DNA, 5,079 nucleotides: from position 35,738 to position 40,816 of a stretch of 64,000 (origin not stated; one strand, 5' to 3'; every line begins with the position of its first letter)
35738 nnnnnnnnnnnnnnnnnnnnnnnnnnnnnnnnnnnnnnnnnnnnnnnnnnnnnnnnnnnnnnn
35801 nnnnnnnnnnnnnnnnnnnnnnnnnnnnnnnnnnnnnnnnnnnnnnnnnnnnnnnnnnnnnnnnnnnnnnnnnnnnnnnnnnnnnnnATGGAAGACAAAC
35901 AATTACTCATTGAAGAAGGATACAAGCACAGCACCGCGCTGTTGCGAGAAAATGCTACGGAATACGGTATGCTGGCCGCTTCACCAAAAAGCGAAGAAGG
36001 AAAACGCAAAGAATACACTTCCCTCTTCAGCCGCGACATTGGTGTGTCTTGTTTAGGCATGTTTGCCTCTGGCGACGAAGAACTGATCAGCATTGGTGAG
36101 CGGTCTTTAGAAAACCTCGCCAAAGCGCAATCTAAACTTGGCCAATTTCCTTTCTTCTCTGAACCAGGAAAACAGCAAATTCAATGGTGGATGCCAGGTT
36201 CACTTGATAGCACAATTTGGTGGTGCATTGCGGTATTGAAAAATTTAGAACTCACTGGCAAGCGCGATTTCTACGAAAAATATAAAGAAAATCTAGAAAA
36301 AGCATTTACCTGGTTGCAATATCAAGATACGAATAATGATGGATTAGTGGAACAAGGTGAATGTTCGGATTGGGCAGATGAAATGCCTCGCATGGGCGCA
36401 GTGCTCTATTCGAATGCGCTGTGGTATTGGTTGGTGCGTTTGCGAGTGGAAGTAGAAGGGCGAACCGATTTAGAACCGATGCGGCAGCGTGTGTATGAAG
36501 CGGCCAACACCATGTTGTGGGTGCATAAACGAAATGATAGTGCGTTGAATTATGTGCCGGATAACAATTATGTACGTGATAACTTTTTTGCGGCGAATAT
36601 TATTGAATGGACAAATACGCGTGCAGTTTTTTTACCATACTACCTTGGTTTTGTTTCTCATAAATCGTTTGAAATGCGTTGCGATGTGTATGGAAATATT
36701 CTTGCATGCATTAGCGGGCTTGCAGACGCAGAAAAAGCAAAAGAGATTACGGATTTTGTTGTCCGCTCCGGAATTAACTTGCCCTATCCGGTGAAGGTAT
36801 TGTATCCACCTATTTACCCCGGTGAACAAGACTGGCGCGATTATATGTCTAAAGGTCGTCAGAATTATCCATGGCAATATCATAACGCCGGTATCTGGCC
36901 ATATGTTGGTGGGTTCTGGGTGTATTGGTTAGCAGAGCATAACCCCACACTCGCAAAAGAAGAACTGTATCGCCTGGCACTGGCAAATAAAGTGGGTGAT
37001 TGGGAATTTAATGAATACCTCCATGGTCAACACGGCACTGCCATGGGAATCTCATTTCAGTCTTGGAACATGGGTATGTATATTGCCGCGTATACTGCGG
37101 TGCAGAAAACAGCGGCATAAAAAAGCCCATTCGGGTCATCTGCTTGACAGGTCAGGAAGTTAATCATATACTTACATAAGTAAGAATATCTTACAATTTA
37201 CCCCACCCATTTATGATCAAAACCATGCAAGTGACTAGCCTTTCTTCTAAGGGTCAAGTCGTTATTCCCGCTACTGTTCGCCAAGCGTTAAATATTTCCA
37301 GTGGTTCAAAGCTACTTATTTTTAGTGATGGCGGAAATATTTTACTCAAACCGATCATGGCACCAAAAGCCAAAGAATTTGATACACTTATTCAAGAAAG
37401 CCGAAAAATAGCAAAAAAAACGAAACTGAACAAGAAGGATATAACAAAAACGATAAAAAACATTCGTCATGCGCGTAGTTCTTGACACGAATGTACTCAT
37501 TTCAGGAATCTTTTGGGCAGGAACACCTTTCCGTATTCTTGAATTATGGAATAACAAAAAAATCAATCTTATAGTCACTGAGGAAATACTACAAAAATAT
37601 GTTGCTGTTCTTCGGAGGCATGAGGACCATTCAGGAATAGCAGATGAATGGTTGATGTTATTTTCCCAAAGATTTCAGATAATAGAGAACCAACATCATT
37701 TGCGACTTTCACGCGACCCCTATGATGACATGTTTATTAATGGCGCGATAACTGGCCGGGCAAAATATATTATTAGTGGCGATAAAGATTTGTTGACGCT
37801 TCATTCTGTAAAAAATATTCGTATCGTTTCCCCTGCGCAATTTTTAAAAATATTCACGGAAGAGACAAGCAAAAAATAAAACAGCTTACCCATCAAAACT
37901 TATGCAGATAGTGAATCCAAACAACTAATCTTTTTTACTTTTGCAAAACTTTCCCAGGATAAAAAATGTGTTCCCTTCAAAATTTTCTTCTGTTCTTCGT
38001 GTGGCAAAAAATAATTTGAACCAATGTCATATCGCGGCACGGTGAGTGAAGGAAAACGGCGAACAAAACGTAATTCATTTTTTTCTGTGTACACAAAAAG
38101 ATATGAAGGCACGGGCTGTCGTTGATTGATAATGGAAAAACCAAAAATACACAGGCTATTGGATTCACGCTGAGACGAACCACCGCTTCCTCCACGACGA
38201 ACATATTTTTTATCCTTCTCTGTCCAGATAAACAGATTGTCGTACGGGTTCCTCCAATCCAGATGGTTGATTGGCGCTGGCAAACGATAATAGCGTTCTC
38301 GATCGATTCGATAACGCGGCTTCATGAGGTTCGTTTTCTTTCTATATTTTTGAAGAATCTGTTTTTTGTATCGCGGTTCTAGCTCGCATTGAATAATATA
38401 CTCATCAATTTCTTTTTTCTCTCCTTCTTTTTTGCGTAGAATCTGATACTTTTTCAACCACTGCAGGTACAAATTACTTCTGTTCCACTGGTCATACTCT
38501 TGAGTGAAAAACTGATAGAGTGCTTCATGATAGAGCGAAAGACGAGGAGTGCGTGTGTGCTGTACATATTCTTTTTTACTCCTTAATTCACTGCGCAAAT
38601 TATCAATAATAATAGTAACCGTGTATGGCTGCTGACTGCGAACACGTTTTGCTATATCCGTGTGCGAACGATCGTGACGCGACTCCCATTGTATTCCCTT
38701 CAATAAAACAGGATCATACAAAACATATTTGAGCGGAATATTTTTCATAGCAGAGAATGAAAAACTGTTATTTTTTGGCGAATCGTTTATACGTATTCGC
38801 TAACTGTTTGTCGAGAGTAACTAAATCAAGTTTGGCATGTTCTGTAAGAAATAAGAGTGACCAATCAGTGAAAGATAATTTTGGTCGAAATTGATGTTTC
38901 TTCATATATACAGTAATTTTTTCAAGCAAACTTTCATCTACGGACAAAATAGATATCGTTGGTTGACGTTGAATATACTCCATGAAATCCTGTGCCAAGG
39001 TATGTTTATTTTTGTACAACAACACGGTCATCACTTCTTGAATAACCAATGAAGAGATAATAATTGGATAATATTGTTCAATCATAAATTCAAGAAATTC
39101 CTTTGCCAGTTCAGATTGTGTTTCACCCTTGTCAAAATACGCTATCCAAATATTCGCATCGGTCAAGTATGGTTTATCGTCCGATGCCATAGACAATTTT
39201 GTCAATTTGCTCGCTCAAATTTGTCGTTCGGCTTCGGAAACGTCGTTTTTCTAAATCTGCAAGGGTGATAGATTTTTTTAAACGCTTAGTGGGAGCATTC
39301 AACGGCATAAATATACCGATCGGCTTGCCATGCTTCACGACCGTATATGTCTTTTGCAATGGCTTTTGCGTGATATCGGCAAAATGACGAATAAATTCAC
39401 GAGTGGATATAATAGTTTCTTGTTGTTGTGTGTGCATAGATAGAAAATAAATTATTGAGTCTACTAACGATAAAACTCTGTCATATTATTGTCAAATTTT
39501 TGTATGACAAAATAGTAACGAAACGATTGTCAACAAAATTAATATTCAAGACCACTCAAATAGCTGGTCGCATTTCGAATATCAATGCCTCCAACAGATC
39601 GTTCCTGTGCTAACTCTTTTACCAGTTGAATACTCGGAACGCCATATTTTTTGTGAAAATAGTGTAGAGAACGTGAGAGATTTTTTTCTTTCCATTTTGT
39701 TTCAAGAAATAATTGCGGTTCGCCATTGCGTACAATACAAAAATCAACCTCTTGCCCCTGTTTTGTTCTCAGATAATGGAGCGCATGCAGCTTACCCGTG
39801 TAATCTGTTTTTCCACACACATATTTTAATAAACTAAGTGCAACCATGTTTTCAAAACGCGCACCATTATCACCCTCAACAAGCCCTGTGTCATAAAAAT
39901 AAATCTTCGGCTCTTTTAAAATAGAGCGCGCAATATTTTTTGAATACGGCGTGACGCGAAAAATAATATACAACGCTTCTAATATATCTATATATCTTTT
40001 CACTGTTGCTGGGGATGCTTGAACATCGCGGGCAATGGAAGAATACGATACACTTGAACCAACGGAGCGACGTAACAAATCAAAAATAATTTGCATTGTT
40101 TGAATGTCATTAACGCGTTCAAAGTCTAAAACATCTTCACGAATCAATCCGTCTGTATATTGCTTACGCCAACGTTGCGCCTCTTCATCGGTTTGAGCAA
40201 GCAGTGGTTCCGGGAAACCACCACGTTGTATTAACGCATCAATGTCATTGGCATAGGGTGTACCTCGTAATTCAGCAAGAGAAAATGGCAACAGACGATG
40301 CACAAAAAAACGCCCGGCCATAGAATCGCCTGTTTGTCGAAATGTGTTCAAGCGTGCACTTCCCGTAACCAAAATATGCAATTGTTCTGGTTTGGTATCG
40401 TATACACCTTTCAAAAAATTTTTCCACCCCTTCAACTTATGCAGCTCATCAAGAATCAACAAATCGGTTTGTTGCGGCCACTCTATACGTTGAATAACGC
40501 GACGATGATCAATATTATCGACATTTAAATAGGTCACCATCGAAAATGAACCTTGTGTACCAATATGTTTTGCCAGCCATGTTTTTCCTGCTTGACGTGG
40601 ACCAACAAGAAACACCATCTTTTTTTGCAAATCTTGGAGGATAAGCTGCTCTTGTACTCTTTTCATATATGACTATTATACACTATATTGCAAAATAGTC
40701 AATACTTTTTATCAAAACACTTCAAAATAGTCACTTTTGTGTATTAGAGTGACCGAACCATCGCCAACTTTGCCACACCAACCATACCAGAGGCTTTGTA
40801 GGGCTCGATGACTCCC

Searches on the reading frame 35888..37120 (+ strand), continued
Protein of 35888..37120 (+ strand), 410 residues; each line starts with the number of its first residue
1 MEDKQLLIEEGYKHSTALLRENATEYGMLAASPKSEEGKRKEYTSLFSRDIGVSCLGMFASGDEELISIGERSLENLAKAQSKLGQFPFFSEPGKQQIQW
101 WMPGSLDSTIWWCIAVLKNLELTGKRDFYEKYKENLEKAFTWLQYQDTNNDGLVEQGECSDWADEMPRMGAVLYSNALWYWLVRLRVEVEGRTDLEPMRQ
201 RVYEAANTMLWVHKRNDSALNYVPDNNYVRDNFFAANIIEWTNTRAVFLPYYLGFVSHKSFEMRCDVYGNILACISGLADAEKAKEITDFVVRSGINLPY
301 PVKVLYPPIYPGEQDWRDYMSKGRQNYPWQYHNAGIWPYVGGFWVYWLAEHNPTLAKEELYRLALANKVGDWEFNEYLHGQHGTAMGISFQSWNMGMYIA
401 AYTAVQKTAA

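Call 73: find_related_loci(query=A2, collection=metagenome_contigs, flank=10000)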
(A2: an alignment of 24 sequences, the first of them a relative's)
Query A2 (410 aa) in metagenome_contigs; peptide patterns used: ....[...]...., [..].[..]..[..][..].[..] (x = any residue, [..] = any of these).
600 stretches matched a pattern (row limit reached: there are more); 573 encode a relative of the query (tblastn E <= 1e-3); the best 80 are kept; 80 distinct loci.
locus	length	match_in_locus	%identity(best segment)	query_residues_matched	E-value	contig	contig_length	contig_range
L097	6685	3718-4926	79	3-405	0e+0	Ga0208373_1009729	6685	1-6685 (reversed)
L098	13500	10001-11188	62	10-406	2e-177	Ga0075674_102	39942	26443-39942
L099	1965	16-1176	63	19-405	0e+0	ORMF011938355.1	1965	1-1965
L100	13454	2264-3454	59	9-406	1e-172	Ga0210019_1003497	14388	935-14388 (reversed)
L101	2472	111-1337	58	7-407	1e-175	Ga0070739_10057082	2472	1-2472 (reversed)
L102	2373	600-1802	55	7-407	4e-167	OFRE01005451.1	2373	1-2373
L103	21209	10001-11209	45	7-408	5e-112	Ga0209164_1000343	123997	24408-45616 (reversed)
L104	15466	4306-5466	39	2-402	3e-94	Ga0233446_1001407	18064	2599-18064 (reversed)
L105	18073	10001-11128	40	7-402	2e-88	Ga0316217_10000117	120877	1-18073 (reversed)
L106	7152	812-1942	38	5-401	3e-87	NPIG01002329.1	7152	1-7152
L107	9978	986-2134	40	7-409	6e-86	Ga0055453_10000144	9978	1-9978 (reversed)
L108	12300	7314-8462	38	7-409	7e-85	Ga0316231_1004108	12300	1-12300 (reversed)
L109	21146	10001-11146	39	4-405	1e-84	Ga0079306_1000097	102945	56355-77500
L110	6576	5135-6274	37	7-406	2e-84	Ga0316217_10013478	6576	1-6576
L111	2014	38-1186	39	7-409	6e-88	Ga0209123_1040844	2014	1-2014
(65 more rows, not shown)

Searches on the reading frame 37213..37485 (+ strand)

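Call 4: search_protein_families(library=pfam, proteins=[window:37213-37485:+], max_evalue=0.01)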
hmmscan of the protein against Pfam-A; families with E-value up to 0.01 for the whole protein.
window:37213-37485:+ (90 aa): 1 family
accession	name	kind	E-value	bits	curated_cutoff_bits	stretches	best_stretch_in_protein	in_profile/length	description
PF04014.23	MazE_antitoxin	-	1.6e-11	44.4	24.7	1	10-50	4-45/48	Antidote-toxin recognition MazE, bacterial antitoxin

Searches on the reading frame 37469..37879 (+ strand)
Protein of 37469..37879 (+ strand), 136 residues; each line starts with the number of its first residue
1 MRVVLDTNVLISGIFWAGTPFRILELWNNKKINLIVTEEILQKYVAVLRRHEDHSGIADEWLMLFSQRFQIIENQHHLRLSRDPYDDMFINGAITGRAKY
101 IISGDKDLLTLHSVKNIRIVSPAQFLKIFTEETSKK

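Call 4: search_protein_families(library=pfam, proteins=[window:37469-37879:+], max_evalue=0.01)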
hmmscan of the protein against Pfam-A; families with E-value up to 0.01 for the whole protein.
window:37469-37879:+ (136 aa): 3 families
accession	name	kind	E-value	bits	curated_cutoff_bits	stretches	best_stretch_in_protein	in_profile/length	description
PF13470.12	PIN_3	-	1.3e-18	68.3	27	1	2-107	1-115/115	PIN domain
PF24109.1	DUF7384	-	4.4e-05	24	27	1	2-130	6-132/153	Family of unknown function (DUF7384)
PF01850.27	PIN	-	4.5e-05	24.5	23.6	1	3-108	1-114/120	PIN domain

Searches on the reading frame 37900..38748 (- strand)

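Call 4: search_protein_families(library=pfam, proteins=[window:37900-38748:-], max_evalue=0.01)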
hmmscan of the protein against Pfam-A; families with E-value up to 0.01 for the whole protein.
window:37900-38748:- (282 aa): 1 family
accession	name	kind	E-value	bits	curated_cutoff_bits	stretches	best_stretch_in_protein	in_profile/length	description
PF08907.16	DUF1853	-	0.0085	16.1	25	0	6-89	3-79/285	Domain of unknown function (DUF1853)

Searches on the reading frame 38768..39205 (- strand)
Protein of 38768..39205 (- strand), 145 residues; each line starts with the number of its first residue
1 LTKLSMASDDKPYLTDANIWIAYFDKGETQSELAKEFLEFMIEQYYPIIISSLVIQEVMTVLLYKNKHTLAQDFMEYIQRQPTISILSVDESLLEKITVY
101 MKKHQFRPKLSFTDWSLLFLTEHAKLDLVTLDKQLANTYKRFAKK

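Call 45: search_protein_families(library=pfam, proteins=[window:38768-39205:-], max_evalue=1)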
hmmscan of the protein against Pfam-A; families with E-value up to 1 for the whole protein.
window:38768-39205:- (145 aa): 3 families
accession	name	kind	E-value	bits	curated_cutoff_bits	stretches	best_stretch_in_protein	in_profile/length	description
PF01850.27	PIN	-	2.4e-15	57.6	23.6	1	13-139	1-118/120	PIN domain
PF22616.2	HMD_N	-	0.066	13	27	1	4-40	129-165/239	HMD N-terminal domain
PF05449.16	Phage_holin_3_7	-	0.097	13.2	25.4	0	40-72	45-77/80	Putative 3TM holin, Phage_holin_3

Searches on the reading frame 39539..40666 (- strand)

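Call 45: search_protein_families(library=pfam, proteins=[window:39539-40666:-], max_evalue=1)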
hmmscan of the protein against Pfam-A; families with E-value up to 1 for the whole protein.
window:39539-40666:- (375 aa): 11 families
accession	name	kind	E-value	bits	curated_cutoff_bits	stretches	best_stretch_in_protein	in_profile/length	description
PF13635.12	DUF4143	-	3.3e-30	105.4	28.1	1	177-325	2-159/160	Domain of unknown function (DUF4143)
PF13173.12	AAA_14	-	1.7e-24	86.7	27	1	15-133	2-128/129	AAA domain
PF13401.12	AAA_22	-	0.0008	20.2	27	1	14-39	4-29/130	AAA domain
PF00004.35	AAA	-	0.0074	17.2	21.2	1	18-80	1-71/131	ATPase family associated with various cellular activities (AAA)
PF08279.18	HTH_11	-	0.047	14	25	1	195-233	6-43/55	HTH domain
PF01695.23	IstB_IS21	-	0.056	13.4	24.1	1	15-40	92-117/238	IstB-like ATP binding protein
PF13730.12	HTH_36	-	0.06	13.6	25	1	207-232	27-52/55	Helix-turn-helix domain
PF22979.2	HTH_69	-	0.19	12.1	27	1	196-239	17-60/69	Winged helix-turn-helix domain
PF00270.35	DEAD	-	0.22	11.7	26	0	64-84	115-134/167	DEAD/DEAH box helicase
PF00931.28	NB-ARC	-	0.22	11.2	23.5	1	1-59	5-67/248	NB-ARC domain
PF13412.12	HTH_24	-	0.23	11.5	21.9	1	206-230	18-42/48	Winged helix-turn-helix DNA-binding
